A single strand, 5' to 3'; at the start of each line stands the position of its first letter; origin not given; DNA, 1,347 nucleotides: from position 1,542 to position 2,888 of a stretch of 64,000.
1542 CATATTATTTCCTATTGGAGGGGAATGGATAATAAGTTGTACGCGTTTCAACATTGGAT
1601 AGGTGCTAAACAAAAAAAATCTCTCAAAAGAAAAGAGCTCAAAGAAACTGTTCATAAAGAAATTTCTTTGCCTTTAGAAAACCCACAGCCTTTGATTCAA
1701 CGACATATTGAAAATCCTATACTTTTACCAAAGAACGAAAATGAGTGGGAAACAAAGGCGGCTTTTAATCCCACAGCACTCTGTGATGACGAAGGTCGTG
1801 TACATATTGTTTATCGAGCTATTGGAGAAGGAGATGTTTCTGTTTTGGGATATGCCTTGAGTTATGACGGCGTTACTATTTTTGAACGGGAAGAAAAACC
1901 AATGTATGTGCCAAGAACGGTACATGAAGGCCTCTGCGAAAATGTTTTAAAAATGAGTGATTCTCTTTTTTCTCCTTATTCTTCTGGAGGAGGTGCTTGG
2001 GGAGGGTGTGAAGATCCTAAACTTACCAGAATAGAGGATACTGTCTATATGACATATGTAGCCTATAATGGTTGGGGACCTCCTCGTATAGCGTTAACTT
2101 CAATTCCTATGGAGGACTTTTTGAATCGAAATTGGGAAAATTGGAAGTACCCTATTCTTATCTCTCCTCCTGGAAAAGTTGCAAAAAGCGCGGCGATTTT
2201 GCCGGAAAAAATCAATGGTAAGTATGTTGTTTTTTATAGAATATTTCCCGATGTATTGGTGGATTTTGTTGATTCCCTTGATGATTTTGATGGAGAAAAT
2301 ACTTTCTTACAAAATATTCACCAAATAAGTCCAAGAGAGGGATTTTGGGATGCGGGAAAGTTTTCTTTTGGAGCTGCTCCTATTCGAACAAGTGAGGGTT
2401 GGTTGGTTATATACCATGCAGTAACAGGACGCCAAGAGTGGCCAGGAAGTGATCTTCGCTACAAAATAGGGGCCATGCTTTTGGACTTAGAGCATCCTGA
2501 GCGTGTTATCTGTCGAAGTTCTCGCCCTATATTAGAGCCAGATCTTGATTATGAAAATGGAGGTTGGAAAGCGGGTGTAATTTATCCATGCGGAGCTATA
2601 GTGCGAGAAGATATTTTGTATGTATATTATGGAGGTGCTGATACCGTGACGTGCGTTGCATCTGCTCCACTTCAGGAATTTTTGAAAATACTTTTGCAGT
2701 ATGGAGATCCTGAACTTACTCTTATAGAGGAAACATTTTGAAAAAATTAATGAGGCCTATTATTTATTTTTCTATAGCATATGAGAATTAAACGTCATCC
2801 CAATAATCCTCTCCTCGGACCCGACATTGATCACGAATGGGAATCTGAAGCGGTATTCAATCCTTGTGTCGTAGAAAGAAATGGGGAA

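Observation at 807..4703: Two adjacent paralogous genes each encoding a tandem double GH130-like beta-propeller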

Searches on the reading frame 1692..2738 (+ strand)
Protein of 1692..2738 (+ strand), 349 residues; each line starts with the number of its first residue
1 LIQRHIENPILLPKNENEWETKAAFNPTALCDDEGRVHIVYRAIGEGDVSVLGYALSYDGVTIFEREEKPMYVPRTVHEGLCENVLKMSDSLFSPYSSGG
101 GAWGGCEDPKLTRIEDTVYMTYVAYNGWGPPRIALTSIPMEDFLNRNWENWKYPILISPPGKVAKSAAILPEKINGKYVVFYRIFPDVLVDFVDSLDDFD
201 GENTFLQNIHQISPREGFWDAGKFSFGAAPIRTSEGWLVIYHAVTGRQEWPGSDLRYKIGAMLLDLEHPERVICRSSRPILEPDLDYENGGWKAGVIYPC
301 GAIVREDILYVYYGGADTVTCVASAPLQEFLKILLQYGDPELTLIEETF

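Call 6: search_protein_families(library=pfam, proteins=[window:1737-2738:+], max_evalue=10)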
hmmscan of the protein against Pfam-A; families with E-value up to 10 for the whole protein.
window:1737-2738:+ (334 aa): 1 family
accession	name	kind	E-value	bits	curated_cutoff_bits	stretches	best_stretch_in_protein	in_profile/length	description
PF04041.19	Glyco_hydro_130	-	1.8e-48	165.6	26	1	6-319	32-318/320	beta-1,4-mannooligosaccharide phosphorylase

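Call 19: search_solved_structures(query=window:1707-2738:+, max_evalue=0.001, show_alignments=3)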
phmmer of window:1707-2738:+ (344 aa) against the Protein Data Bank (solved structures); distinct sequences matched with E-value up to 0.001: 18.
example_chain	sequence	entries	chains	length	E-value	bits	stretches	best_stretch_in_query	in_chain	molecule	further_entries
9fj8_A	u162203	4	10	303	1.3e-51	178.8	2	100-323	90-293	1,2-beta-oligomannan phosphorylase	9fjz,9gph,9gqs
7fip_A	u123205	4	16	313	5.1e-46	160.4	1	97-318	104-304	Beta-1,2-mannobiose phosphorylase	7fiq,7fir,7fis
5b0p_A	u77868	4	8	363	4.2e-32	114.6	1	100-326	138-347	Lin0857 protein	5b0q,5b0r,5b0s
9erh_A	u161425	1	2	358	8.6e-31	110.3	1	100-329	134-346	Uhgb_MS mannoside synthase from an unknown human gut bacterium in complex with 1,2-beta-ma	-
9erg_A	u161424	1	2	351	9.1e-31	110.2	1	100-329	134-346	Uhgb_MS mannoside synthase from an unknown human gut bacterium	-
9eqq_A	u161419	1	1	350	9.3e-31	110.2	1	100-329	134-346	Uhgb_MS mannoside synthase from an unknown human gut bacterium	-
4onz_A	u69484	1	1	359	7.7e-24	87.4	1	9-319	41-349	putative glycoside hydrolase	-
1vkd_A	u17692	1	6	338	3.8e-23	85.1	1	102-326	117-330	conserved hypothetical protein TM1225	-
3taw_A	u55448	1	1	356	6.1e-22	81.2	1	12-320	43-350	Hypothetical glycoside hydrolase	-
5ayd_A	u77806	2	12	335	1.3e-19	73.5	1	97-321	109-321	Beta-1,4-mannooligosaccharide phosphorylase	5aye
3r67_A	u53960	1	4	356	2.6e-19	72.5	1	12-318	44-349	putative Glycosidase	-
5a7v_A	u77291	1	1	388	8.2e-19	70.9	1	99-315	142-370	PUTATIVE GLYCOSIDASE PH117-RELATED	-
5a7v_B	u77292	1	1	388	8.2e-19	70.9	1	99-315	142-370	PUTATIVE GLYCOSIDASE PH117-RELATED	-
3qc2_A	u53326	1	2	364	1.1e-18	70.4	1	7-318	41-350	glycosyl hydrolase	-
4udg_A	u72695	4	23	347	1.8e-18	69.7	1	96-327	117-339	UHGB_MP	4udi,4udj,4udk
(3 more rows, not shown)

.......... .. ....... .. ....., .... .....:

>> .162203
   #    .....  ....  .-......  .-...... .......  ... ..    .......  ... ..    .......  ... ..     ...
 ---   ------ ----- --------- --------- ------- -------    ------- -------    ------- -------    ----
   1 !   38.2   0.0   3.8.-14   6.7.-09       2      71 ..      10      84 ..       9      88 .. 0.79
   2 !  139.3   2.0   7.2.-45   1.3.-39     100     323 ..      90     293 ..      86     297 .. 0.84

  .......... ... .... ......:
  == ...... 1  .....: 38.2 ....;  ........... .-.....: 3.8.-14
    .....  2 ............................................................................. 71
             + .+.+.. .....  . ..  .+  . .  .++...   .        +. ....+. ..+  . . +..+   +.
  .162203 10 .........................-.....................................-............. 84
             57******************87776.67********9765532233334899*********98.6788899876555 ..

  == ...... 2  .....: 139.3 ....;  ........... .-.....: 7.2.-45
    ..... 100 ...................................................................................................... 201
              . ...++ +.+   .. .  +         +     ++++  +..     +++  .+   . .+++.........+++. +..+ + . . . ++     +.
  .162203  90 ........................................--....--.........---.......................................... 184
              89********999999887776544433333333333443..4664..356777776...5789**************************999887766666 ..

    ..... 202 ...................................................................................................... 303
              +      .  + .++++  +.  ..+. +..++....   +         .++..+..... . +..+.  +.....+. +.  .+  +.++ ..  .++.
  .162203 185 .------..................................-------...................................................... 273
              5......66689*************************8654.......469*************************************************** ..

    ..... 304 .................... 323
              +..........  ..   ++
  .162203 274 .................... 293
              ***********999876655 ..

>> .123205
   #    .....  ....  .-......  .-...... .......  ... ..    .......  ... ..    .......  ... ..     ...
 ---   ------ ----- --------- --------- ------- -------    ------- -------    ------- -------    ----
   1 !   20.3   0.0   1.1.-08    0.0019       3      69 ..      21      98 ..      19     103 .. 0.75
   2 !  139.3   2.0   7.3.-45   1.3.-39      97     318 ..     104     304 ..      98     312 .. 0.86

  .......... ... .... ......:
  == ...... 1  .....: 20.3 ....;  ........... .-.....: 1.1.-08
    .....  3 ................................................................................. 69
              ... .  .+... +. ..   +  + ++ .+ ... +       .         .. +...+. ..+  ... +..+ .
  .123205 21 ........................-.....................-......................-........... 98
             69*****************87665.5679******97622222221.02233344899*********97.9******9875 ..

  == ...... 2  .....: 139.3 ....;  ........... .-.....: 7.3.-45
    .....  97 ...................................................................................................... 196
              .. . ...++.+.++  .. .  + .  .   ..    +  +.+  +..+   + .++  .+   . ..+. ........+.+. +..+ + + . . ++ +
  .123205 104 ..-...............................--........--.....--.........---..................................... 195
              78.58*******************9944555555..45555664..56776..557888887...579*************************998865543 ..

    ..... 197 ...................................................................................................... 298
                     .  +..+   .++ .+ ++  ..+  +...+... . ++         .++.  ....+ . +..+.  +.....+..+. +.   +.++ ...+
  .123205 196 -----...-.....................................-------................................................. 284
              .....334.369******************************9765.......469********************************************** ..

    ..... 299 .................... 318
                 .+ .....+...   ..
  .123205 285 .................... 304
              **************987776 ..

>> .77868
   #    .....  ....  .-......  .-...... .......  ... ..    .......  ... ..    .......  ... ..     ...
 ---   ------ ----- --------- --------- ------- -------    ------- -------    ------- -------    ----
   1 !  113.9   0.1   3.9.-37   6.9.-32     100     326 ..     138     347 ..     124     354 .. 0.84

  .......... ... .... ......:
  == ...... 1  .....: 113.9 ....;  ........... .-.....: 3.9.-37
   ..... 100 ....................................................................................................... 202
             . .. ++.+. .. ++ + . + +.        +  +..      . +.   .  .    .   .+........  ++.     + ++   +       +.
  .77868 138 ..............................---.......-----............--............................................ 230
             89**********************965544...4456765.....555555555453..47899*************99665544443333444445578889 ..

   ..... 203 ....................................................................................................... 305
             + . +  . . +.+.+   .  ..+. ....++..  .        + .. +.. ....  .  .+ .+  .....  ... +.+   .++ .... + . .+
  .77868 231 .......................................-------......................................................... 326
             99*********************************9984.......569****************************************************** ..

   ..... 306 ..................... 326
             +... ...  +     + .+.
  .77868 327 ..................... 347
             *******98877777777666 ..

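Call 78: search_protein_families(library=ncbifam, proteins=[window:1692-2738:+], max_evalue=0.01)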
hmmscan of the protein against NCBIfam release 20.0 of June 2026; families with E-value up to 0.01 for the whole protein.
window:1692-2738:+ (349 aa): 3 families
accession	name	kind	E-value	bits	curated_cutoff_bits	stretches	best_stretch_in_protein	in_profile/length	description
NF052550.1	BManbPhaseBMBP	equivalog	1.9e-63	214.6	450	2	105-327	89-291/296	beta-1,2-mannobiose phosphorylase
NF050092.1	BtaManbiosPhlase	equivalog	2e-43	148.7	550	1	105-333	138-349/351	BtaManbiosPhlase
NF058598.1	BetMansidBT3780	equivalog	2.2e-26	92.8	550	1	13-323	51-360/366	beta-1,2-mannosidase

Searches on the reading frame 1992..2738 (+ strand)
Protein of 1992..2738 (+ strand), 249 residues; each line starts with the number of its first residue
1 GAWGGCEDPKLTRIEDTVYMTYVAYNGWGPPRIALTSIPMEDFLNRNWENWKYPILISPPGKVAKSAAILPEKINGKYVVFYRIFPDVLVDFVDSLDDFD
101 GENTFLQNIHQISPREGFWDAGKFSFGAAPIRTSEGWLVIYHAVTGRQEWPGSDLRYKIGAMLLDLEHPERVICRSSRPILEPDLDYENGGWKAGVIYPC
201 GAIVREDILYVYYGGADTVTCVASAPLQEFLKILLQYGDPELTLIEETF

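Call 79: search_solved_structures(query=window:1992-2738:+, max_evalue=1e-10, show_alignments=5)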
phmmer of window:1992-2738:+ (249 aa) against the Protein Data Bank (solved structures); distinct sequences matched with E-value up to 1e-10: 17.
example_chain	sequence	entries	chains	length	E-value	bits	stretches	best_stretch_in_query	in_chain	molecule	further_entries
7fip_A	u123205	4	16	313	7.5e-41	143.3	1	2-223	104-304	Beta-1,2-mannobiose phosphorylase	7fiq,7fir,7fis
9fj8_A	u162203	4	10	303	9.5e-41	143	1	5-228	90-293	1,2-beta-oligomannan phosphorylase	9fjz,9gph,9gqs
5b0p_A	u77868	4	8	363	3.3e-32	115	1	5-231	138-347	Lin0857 protein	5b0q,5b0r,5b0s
9erh_A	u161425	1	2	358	7.6e-31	110.5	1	43-234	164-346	Uhgb_MS mannoside synthase from an unknown human gut bacterium in complex with 1,2-beta-ma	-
9erg_A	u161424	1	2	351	8.1e-31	110.5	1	43-234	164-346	Uhgb_MS mannoside synthase from an unknown human gut bacterium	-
9eqq_A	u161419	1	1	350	8.2e-31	110.4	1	43-234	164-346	Uhgb_MS mannoside synthase from an unknown human gut bacterium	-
1vkd_A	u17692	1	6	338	3.1e-23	85.6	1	7-231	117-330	conserved hypothetical protein TM1225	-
4onz_A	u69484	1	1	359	8.1e-20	74.4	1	4-224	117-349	putative glycoside hydrolase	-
5ayd_A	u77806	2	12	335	1.4e-19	73.6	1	2-226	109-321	Beta-1,4-mannooligosaccharide phosphorylase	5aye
4udg_A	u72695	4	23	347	3.2e-18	69.2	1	1-232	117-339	UHGB_MP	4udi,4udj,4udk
4udk_E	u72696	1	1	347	3.2e-18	69.2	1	1-232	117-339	UHGB_MP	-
3taw_A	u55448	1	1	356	6.2e-16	61.6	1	4-225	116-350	Hypothetical glycoside hydrolase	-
3r67_A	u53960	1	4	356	5.5e-15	58.5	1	4-223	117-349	putative Glycosidase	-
3qc2_A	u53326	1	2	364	6.7e-13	51.7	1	4-223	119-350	glycosyl hydrolase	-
5a7v_B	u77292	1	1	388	9.8e-13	51.1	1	4-220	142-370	PUTATIVE GLYCOSIDASE PH117-RELATED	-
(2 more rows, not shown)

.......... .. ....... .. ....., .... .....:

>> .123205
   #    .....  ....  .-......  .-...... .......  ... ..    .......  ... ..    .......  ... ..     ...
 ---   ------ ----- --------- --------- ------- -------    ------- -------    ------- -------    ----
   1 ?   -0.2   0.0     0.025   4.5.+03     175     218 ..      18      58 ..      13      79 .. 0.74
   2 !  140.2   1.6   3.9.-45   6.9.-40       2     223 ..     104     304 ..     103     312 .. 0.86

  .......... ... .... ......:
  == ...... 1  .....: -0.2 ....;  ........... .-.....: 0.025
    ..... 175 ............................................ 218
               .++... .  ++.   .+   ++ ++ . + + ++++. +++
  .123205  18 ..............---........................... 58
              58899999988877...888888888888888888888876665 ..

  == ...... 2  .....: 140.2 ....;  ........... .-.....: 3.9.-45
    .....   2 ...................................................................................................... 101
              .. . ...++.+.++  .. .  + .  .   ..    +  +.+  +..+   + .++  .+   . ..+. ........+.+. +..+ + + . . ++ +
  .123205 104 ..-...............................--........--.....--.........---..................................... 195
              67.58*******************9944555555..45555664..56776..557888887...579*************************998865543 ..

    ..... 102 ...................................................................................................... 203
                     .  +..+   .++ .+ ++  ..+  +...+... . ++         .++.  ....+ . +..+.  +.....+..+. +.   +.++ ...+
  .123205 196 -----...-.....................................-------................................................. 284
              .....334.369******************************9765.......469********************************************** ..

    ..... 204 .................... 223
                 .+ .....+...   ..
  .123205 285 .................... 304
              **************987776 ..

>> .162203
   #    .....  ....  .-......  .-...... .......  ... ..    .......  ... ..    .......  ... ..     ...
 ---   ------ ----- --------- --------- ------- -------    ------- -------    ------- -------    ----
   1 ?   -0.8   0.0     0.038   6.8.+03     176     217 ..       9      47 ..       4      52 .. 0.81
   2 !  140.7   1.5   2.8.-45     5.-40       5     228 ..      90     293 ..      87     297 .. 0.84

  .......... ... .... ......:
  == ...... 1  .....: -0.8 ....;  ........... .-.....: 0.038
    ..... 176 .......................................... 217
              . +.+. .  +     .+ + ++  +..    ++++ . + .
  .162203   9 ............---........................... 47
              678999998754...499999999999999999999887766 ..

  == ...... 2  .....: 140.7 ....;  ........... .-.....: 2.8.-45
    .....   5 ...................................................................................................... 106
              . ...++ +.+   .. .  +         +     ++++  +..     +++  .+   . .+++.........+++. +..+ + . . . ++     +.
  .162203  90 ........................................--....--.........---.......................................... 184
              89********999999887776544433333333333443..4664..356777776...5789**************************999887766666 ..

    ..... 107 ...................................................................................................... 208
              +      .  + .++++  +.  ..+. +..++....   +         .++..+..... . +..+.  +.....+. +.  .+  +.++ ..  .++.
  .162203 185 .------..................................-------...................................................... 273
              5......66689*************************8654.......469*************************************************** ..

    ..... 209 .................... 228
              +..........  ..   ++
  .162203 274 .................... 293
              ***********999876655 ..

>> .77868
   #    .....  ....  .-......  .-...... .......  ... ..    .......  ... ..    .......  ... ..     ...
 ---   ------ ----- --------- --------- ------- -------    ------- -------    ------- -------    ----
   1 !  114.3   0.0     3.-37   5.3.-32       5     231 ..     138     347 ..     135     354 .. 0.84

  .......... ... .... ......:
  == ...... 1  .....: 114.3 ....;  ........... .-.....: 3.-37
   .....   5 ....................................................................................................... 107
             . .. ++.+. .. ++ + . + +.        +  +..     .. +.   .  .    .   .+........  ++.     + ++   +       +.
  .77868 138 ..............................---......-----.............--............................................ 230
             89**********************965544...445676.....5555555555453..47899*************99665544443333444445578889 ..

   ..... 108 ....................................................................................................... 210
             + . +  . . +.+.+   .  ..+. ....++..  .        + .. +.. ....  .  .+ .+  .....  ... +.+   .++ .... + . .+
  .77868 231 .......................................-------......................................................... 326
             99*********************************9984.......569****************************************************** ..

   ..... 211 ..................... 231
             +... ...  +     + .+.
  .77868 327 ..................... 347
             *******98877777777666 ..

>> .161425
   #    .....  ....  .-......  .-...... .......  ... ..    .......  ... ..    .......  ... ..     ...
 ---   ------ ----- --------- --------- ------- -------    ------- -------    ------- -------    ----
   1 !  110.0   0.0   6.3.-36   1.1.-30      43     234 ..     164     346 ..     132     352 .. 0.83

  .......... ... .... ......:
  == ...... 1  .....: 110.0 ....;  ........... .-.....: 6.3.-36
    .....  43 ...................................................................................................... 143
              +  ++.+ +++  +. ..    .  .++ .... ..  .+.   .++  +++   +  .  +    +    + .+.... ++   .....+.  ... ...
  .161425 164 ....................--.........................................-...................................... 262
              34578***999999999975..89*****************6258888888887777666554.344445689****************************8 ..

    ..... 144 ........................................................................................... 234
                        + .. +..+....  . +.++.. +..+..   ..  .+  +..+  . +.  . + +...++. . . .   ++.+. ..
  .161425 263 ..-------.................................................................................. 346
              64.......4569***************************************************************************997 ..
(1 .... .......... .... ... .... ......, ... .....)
